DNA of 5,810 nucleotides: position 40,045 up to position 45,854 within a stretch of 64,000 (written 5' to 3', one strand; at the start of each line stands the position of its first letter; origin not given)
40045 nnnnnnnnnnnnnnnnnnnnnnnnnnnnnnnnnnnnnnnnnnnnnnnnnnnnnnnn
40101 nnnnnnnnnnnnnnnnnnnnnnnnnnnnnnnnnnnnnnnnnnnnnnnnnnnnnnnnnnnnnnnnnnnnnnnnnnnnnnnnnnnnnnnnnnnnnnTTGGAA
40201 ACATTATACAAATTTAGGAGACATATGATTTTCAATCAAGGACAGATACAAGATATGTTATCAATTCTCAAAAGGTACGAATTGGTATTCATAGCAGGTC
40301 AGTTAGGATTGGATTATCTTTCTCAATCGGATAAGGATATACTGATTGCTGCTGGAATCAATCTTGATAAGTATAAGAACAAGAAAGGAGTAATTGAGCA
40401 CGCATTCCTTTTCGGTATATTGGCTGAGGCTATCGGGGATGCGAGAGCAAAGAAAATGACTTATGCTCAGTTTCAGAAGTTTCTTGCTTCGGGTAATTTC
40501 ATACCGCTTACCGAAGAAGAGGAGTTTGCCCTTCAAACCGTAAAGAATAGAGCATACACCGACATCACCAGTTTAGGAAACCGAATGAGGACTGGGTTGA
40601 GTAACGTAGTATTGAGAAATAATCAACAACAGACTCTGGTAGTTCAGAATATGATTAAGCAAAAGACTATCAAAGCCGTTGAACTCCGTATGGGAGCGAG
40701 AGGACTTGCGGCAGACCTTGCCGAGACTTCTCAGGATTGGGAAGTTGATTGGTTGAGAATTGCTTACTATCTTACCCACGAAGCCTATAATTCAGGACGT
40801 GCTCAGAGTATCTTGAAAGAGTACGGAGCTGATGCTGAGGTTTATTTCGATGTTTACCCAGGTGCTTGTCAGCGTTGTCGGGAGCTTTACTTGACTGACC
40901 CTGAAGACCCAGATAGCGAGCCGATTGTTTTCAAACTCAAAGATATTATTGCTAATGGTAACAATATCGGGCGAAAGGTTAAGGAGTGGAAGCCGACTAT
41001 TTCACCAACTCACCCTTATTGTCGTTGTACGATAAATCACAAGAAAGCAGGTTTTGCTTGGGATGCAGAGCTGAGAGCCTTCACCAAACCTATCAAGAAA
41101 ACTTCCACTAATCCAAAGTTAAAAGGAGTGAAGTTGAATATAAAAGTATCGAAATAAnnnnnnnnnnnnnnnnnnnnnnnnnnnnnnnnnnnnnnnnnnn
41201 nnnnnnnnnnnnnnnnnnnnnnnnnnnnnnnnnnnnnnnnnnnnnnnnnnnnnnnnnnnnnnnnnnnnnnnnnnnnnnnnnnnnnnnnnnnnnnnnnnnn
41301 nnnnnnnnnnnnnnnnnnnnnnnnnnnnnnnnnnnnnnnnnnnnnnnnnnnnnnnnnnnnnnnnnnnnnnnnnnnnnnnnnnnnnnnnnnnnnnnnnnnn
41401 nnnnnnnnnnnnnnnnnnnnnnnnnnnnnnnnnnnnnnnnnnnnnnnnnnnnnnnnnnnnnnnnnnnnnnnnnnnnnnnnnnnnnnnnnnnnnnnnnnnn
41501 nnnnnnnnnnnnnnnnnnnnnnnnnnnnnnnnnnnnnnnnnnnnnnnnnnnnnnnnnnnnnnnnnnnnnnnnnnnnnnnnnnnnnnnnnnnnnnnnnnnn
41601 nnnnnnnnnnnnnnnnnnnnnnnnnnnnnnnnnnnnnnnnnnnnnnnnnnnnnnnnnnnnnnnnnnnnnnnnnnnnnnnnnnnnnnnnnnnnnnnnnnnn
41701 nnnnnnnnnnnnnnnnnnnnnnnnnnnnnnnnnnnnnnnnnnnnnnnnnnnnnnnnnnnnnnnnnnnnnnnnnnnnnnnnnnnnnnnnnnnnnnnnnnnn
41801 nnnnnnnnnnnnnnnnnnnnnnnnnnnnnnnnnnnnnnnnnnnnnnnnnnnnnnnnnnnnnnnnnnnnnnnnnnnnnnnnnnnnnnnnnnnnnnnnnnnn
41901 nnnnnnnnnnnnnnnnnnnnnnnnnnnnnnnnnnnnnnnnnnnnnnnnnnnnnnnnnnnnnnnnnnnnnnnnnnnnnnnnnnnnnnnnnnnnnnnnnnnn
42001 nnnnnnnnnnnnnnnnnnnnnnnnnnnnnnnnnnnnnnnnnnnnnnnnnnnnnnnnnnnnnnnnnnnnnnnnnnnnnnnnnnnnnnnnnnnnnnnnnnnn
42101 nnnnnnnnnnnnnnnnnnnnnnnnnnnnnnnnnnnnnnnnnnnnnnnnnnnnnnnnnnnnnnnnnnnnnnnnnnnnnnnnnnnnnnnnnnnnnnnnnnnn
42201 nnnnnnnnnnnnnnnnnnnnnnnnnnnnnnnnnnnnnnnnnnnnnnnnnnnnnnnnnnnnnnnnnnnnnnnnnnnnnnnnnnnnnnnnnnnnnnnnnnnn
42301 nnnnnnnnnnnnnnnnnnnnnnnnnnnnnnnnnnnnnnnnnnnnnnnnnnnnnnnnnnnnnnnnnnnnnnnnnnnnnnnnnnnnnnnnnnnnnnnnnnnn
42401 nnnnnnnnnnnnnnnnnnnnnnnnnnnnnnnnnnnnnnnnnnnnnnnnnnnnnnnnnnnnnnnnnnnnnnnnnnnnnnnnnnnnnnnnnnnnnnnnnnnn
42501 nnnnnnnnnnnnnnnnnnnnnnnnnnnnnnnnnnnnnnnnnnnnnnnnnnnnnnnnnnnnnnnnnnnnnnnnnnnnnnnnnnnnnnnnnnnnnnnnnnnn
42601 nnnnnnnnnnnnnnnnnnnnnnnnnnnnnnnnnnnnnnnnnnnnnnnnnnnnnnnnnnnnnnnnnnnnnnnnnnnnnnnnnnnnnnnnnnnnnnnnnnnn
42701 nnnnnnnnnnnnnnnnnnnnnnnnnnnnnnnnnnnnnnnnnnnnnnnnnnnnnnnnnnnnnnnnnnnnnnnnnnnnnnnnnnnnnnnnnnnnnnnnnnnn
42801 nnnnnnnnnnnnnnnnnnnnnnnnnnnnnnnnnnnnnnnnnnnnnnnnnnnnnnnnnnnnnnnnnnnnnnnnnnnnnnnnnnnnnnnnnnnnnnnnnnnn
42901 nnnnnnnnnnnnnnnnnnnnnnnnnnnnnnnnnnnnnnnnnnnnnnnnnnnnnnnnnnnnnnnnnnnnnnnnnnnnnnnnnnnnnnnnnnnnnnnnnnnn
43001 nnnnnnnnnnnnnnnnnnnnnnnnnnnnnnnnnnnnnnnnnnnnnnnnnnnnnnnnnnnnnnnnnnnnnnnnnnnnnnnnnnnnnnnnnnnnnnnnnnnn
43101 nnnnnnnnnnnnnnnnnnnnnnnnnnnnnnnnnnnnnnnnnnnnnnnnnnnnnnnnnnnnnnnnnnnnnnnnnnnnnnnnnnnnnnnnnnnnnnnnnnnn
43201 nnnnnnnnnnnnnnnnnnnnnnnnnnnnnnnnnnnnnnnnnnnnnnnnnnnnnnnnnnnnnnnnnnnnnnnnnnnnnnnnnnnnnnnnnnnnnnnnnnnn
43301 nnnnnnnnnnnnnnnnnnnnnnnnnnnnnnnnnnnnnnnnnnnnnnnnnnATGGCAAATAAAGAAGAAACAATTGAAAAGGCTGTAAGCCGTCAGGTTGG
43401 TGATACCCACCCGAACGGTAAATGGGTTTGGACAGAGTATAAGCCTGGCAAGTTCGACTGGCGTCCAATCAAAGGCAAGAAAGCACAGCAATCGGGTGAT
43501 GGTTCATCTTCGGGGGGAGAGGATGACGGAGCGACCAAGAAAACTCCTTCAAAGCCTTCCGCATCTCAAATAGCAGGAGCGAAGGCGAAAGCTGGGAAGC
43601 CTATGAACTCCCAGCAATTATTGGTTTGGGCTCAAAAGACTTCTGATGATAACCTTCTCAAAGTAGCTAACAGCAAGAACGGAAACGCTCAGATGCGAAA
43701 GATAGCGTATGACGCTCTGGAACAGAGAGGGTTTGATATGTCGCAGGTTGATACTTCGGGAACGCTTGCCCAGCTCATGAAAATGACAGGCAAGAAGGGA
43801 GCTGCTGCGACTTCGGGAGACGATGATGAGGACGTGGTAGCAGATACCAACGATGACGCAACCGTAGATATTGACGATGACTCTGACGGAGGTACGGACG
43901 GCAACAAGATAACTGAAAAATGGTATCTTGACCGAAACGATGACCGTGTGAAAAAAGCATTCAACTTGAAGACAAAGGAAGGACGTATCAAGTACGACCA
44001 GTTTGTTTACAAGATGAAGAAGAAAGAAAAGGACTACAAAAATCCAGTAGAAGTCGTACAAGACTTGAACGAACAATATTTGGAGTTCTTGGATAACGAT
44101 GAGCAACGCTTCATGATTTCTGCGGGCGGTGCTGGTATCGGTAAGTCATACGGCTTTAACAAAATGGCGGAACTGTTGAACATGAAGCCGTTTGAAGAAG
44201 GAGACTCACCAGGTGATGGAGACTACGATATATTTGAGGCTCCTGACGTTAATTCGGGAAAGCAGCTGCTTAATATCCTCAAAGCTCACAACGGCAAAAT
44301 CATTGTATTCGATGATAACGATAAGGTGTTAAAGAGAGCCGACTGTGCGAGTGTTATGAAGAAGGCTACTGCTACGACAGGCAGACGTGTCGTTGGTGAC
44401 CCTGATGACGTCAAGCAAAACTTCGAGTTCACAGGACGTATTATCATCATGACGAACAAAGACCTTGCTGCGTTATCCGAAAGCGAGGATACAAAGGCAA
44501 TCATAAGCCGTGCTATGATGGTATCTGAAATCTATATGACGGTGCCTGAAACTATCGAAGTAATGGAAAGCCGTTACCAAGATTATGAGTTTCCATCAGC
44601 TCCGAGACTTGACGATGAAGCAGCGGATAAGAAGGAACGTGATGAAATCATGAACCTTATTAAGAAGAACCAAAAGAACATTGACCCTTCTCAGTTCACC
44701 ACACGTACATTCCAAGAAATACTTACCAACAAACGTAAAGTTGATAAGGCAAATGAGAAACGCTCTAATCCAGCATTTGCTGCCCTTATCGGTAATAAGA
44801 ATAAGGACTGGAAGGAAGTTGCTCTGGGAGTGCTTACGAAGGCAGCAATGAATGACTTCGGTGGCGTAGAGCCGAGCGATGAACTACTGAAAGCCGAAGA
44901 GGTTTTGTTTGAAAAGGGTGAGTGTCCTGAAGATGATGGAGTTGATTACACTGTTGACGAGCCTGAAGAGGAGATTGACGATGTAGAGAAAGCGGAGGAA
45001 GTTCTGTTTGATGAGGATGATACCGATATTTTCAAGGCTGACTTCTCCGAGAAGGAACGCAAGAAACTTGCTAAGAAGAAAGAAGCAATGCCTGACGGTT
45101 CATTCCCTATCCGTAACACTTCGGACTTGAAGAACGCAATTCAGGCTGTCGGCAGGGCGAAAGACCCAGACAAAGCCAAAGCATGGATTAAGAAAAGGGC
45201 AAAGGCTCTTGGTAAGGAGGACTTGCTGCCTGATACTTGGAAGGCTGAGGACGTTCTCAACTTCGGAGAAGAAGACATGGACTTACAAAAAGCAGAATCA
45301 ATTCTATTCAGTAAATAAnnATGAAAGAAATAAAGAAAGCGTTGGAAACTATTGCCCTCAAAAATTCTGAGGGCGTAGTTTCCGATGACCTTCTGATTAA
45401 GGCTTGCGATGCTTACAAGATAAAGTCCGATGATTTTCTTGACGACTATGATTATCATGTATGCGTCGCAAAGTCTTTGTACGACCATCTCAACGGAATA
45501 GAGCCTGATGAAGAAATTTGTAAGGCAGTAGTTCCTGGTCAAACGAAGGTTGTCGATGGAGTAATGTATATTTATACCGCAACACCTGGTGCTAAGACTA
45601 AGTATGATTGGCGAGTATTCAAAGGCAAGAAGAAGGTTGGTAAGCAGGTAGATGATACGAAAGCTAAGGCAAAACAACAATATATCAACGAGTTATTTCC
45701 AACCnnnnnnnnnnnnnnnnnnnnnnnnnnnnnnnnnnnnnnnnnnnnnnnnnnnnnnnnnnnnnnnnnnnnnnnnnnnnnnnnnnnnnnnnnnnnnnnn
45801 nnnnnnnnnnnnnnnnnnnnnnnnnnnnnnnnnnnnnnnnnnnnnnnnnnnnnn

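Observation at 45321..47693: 790-aa multidomain protein with a protein-kinase-like core and an ART-like segment next to MuF: candidate packaged effector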

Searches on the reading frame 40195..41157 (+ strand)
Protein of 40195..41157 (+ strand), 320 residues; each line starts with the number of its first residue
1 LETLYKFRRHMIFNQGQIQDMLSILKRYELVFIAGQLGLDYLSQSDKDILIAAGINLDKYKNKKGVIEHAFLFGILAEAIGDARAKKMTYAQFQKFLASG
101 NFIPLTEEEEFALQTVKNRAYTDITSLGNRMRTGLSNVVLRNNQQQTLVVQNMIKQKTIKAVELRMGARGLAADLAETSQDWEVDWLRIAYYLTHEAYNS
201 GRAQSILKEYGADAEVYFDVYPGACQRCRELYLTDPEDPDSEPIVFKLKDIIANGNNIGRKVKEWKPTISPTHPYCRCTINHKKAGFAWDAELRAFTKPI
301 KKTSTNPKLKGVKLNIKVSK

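Call 13: search_protein_families(library=phrogs, proteins=[window:40195-41157:+], max_evalue=0.001)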
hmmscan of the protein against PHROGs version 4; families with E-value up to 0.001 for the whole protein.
window:40195-41157:+ (320 aa): 0 families

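Call 14: search_protein_families(library=pfam, proteins=[window:40195-41157:+], max_evalue=0.001)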
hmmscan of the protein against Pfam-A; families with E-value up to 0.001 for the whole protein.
window:40195-41157:+ (320 aa): 0 families

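Call 23: search_protein_families(library=ncbifam, proteins=[window:40195-41157:+], max_evalue=0.1)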
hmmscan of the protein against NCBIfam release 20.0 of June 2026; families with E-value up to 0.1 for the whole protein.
window:40195-41157:+ (320 aa): 1 family
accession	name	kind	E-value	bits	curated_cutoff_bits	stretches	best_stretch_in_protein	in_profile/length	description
NF007786.1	PRK10477.1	subfamily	0.098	12.3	267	0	80-155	96-171/176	outer membrane lipoprotein Blc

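Call 49: search_protein_families(library=pfam, proteins=[window:40195-41157:+], max_evalue=10)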
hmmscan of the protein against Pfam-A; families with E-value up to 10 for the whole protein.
window:40195-41157:+ (320 aa): 1 family
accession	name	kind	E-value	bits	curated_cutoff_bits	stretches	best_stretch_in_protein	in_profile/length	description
PF03059.22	NAS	-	0.045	13.5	27.1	1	7-41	172-206/276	Nicotianamine synthase protein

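Call 85: search_dna_similar(query=window:40195-41157:+, collection=phages, mode=protein, max_rows=15, max_evalue=0.001)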
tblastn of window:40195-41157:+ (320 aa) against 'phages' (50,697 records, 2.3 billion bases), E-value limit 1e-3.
Records with a match: 16; places in all: 16; records where one place covers at least 80% of the query: 11.
Best place of each record, by identity: <60% 16.
By first word of the organism name: Bacillus 6; Bacteroides 6; Lysinibacillus 2; Chryseobacterium 1; Bacteriophage 1.
By host as written in the record: - 3; Lysinibacillus fusiformis 2; Chryseobacterium sp. MA9 1; Bacillus thuringiensis kurstaki 1; Bacillus sp. ET1 1; Bacillus subtilis 1; Bacillus subtilis BEST7003 1; Bacteroides thetaiotaomicron VPI-5485 1; and 5 more.
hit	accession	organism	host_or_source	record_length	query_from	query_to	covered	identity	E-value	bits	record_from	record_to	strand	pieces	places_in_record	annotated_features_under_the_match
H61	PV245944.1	Chryseobacterium phage MA9V-3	Chryseobacterium sp. MA9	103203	11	312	94%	35.0%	1e-54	197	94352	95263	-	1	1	hypothetical protein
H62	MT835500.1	Bacteriophage sp.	human fecal samples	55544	7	296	91%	30.5%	5e-45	169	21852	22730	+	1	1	record has no annotation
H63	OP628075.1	Lysinibacillus phage vB_LfM_LysYB1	Lysinibacillus fusiformis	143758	12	291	88%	28.3%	7e-27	116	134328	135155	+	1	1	hypothetical protein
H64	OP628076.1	Lysinibacillus phage vB_LfM_LysYB2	Lysinibacillus fusiformis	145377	12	291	88%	28.3%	7e-27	116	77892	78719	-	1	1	hypothetical protein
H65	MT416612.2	Bacillus phage YungSlug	Bacillus thuringiensis kurstaki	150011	11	292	88%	27.7%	2e-29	124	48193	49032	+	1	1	hypothetical protein (x2)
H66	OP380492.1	Bacillus phage Nachito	Bacillus sp. ET1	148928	66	291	71%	31.9%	2e-28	121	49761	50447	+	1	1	minor capsid protein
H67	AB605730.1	Bacillus phage SP-10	-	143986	44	290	77%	28.5%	4e-25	111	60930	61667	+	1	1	hypothetical protein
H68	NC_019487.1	Bacillus phage SP-10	-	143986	44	290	77%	28.5%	4e-25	111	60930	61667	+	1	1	hypothetical protein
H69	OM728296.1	Bacillus phage vB_BsuM-Goe26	Bacillus subtilis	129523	44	290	77%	28.4%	1e-24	110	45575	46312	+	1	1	hypothetical protein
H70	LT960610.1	Bacillus phage SBSphiC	Bacillus subtilis BEST7003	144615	44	290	77%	28.0%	1e-24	110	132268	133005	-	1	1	record has no annotation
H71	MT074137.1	Bacteroides phage DAC16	Bacteroides thetaiotaomicron VPI-5485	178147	11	282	85%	23.0%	1e-13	77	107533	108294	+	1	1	hypothetical protein (x2)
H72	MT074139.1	Bacteroides phage DAC19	Bacteroides thetaiotaomicron VPI-5487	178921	11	282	85%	23.0%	1e-13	77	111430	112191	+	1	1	hypothetical protein (x2)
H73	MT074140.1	Bacteroides phage DAC20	Bacteroides thetaiotaomicron VPI-5488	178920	11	282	85%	23.0%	1e-13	77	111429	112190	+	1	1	hypothetical protein (x2)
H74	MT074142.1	Bacteroides phage DAC23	Bacteroides thetaiotaomicron VPI-5490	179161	11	282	85%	23.0%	1e-13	77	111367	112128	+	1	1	hypothetical protein (x2)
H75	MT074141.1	Bacteroides phage DAC22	Bacteroides thetaiotaomicron VPI-5489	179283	11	282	85%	23.0%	1e-13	77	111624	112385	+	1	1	hypothetical protein (x2)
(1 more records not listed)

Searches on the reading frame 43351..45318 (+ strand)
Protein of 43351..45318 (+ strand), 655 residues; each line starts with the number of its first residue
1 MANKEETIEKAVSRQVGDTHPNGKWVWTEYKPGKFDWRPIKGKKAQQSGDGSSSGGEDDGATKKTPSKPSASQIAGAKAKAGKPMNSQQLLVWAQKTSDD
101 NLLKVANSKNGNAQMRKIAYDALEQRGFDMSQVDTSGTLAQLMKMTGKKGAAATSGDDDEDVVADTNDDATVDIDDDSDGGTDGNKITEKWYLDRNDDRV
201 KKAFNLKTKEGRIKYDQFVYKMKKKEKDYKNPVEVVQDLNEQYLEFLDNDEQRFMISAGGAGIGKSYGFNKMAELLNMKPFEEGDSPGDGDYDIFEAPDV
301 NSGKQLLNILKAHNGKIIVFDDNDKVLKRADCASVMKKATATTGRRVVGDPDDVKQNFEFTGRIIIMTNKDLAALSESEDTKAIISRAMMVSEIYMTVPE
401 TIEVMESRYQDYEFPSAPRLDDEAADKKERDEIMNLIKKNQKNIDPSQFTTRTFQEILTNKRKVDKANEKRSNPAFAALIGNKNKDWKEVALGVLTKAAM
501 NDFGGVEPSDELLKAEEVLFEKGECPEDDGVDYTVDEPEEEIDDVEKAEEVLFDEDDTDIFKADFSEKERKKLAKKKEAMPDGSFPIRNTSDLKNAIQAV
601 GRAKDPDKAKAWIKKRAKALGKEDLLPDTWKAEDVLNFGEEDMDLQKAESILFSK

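Call 3: search_protein_families(library=pfam, proteins=[window:43351-45318:+], max_evalue=0.1)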
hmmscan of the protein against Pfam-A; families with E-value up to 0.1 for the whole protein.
window:43351-45318:+ (655 aa): 0 families

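Call 4: search_protein_families(library=phrogs, proteins=[window:43351-45318:+], max_evalue=0.01)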
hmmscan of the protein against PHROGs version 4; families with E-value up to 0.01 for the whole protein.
window:43351-45318:+ (655 aa): 1 family
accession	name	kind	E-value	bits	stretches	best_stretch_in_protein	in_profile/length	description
phrog_1250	-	unknown function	9.4e-14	52.1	1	218-444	70-295/327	unknown function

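Call 23: search_protein_families(library=ncbifam, proteins=[window:43351-45318:+], max_evalue=0.1)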
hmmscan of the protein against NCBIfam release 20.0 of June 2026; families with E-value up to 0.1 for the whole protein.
window:43351-45318:+ (655 aa): 0 families

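Call 24: search_solved_structures(query=window:43351-45318:+, max_evalue=10, show_alignments=2)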
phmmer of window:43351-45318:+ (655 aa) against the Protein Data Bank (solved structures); distinct sequences matched with E-value up to 10: 0.

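Call 25: search_dna_similar(query=window:43351-45318:+, collection=phages, mode=protein, max_rows=25)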
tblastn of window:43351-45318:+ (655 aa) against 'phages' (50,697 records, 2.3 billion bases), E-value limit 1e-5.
Records with a match: 26; places in all: 26; records where one place covers at least 80% of the query: 0.
Best place of each record, by identity: 60-80% 12; <60% 14.
By first word of the organism name: Pseudomonas 11; Microbacterium 7; Gordonia 5; Ralstonia 1; Chryseobacterium 1; Bacteriophage 1.
By host as written in the record: Pseudomonas aeruginosa PAO1 5; - 5; Pseudomonas aeruginosa 3; Gordonia rubripertincta NRRL B-16540 2; Gordonia malaquae CON67 2; Microbacterium foliorum NRRL B-24224 2; Microbacterium foliorum NRRL B-24224 SEA 2; Microbacterium paraoxydans NRRL B-14843 2; and 3 more.
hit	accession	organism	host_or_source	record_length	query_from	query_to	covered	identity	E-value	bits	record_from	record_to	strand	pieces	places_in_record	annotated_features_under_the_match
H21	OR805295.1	Pseudomonas phage Paride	Pseudomonas aeruginosa PAO1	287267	251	389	21%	32.9%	1e-6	58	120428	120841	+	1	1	hypothetical protein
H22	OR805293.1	Pseudomonas phage Deifobo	Pseudomonas aeruginosa PAO1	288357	251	389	21%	32.9%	1e-6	58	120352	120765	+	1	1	hypothetical protein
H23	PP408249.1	Pseudomonas phage vB_Pa-PAC2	Pseudomonas aeruginosa PAO1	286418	251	389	21%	32.9%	1e-6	58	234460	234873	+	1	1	thioredoxin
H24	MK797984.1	Pseudomonas phage vB_PaeM_PA5oct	-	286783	251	389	21%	32.9%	1e-6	58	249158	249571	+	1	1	thioredoxin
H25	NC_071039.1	Pseudomonas phage vB_PaeM_PA5oct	-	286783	251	389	21%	32.9%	1e-6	58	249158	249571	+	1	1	unknown function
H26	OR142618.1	Pseudomonas phage Callisto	Pseudomonas aeruginosa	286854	251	389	21%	32.9%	1e-6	58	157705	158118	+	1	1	hypothetical protein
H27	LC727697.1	Pseudomonas phage sp. 30-2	Pseudomonas aeruginosa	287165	251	389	21%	32.9%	1e-6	58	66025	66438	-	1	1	hypothetical protein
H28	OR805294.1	Pseudomonas phage Ettore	Pseudomonas aeruginosa PAO1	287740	251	389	21%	32.9%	1e-6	58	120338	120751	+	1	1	hypothetical protein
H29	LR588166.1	Pseudomonas phage vB_PaeM_MIJ3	-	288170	251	389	21%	32.9%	1e-6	58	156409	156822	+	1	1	hypothetical protein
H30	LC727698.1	Pseudomonas phage sp. 30-3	Pseudomonas aeruginosa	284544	251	389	21%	32.9%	1e-6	58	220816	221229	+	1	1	hypothetical protein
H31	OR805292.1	Pseudomonas phage Cassandra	Pseudomonas aeruginosa PAO1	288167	251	389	21%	32.9%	2e-6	58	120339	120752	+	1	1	hypothetical protein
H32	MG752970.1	Ralstonia phage RsoM2USA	Ralstonia solanacearum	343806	290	414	19%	35.9%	5e-10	69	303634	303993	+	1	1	hypothetical protein (x2)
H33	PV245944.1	Chryseobacterium phage MA9V-3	Chryseobacterium sp. MA9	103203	237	418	28%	24.3%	3e-7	60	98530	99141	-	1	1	hypothetical protein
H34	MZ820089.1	Gordonia phage ChisanaKitsune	Gordonia rubripertincta NRRL B-16540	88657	580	633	8%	75.9%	5e-10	69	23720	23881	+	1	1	30: capsid maturation protease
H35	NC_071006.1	Gordonia phage ChisanaKitsune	Gordonia rubripertincta NRRL B-16540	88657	580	633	8%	75.9%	5e-10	69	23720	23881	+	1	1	30: head maturation protease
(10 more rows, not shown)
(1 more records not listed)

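Call 49: search_protein_families(library=pfam, proteins=[window:43351-45318:+], max_evalue=10)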
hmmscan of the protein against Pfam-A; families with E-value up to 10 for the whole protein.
window:43351-45318:+ (655 aa): 1 family
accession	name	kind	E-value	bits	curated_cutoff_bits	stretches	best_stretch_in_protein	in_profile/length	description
PF20780.2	TssR_M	-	0.51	10.5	25.7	1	191-230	18-57/86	TssR second domain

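Call 101: get_annotated_region(hit=H34, flank=3000)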
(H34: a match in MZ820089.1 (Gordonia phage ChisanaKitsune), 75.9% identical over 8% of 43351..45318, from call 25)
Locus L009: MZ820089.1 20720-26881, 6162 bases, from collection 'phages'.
description: Gordonia phage ChisanaKitsune, complete genome.
organism: Gordonia phage ChisanaKitsune (NCBI taxid 2871538)
taxonomy: Viruses; Duplodnaviria; Heunggongvirae; Uroviricota; Caudoviricetes; Chidieberevirus; Chidieberevirus chisanakitsune
host: Gordonia rubripertincta NRRL B-16540; source: soil; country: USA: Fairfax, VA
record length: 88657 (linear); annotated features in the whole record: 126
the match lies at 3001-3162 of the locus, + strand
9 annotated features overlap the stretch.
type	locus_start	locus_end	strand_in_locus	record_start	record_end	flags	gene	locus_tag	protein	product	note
CDS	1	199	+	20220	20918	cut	27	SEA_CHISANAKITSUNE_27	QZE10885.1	lysin B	-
CDS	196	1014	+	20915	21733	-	28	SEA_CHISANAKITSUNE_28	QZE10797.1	hypothetical protein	-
CDS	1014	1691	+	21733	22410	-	29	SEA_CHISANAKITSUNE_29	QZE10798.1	hypothetical protein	-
CDS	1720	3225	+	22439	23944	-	30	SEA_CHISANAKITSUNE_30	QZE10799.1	capsid maturation protease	-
CDS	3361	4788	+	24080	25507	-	31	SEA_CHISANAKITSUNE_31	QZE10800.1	major capsid protein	-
CDS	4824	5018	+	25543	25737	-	32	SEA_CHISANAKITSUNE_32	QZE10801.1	hypothetical protein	-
CDS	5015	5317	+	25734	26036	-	33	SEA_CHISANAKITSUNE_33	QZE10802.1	hypothetical protein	-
CDS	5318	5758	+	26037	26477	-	34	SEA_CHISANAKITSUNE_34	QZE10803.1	hypothetical protein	-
CDS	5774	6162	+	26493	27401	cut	35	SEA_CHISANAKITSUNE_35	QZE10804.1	hypothetical protein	-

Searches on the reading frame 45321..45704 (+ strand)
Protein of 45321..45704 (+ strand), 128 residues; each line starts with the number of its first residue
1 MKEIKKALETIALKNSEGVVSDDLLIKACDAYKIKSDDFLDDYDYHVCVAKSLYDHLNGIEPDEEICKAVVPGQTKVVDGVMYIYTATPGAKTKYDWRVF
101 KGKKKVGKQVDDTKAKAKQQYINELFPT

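Call 49: search_protein_families(library=pfam, proteins=[window:45321-45700:+], max_evalue=10)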
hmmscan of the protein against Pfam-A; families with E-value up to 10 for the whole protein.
window:45321-45700:+ (126 aa): 1 family
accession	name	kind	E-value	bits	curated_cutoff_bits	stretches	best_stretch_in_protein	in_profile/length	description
PF07572.17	BCNT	-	0.064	13.9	22.2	1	92-123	23-53/75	Bucentaur or craniofacial development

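Call 96: search_solved_structures(query=A9, max_evalue=10, show_alignments=2)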
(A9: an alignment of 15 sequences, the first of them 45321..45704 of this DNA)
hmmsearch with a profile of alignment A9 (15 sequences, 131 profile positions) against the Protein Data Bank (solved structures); distinct sequences matched with E-value up to 10: 6.
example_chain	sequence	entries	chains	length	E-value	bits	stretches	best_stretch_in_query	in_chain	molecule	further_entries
3hjj_A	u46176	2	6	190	0.26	14.3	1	34-88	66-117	Maltose O-acetyltransferase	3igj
4xcq_A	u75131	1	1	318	0.57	13.2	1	6-79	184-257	TubZ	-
4exr_A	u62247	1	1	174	0.58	13.2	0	6-60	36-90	Putative lipoprotein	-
2l4o_A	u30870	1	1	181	1.2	12.1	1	69-90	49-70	Cell wall surface anchor family protein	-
1npe_A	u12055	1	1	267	1.3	12.1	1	71-115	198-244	nidogen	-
3v3t_A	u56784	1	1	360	1.4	12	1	6-79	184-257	Cell division GTPase FtsZ, diverged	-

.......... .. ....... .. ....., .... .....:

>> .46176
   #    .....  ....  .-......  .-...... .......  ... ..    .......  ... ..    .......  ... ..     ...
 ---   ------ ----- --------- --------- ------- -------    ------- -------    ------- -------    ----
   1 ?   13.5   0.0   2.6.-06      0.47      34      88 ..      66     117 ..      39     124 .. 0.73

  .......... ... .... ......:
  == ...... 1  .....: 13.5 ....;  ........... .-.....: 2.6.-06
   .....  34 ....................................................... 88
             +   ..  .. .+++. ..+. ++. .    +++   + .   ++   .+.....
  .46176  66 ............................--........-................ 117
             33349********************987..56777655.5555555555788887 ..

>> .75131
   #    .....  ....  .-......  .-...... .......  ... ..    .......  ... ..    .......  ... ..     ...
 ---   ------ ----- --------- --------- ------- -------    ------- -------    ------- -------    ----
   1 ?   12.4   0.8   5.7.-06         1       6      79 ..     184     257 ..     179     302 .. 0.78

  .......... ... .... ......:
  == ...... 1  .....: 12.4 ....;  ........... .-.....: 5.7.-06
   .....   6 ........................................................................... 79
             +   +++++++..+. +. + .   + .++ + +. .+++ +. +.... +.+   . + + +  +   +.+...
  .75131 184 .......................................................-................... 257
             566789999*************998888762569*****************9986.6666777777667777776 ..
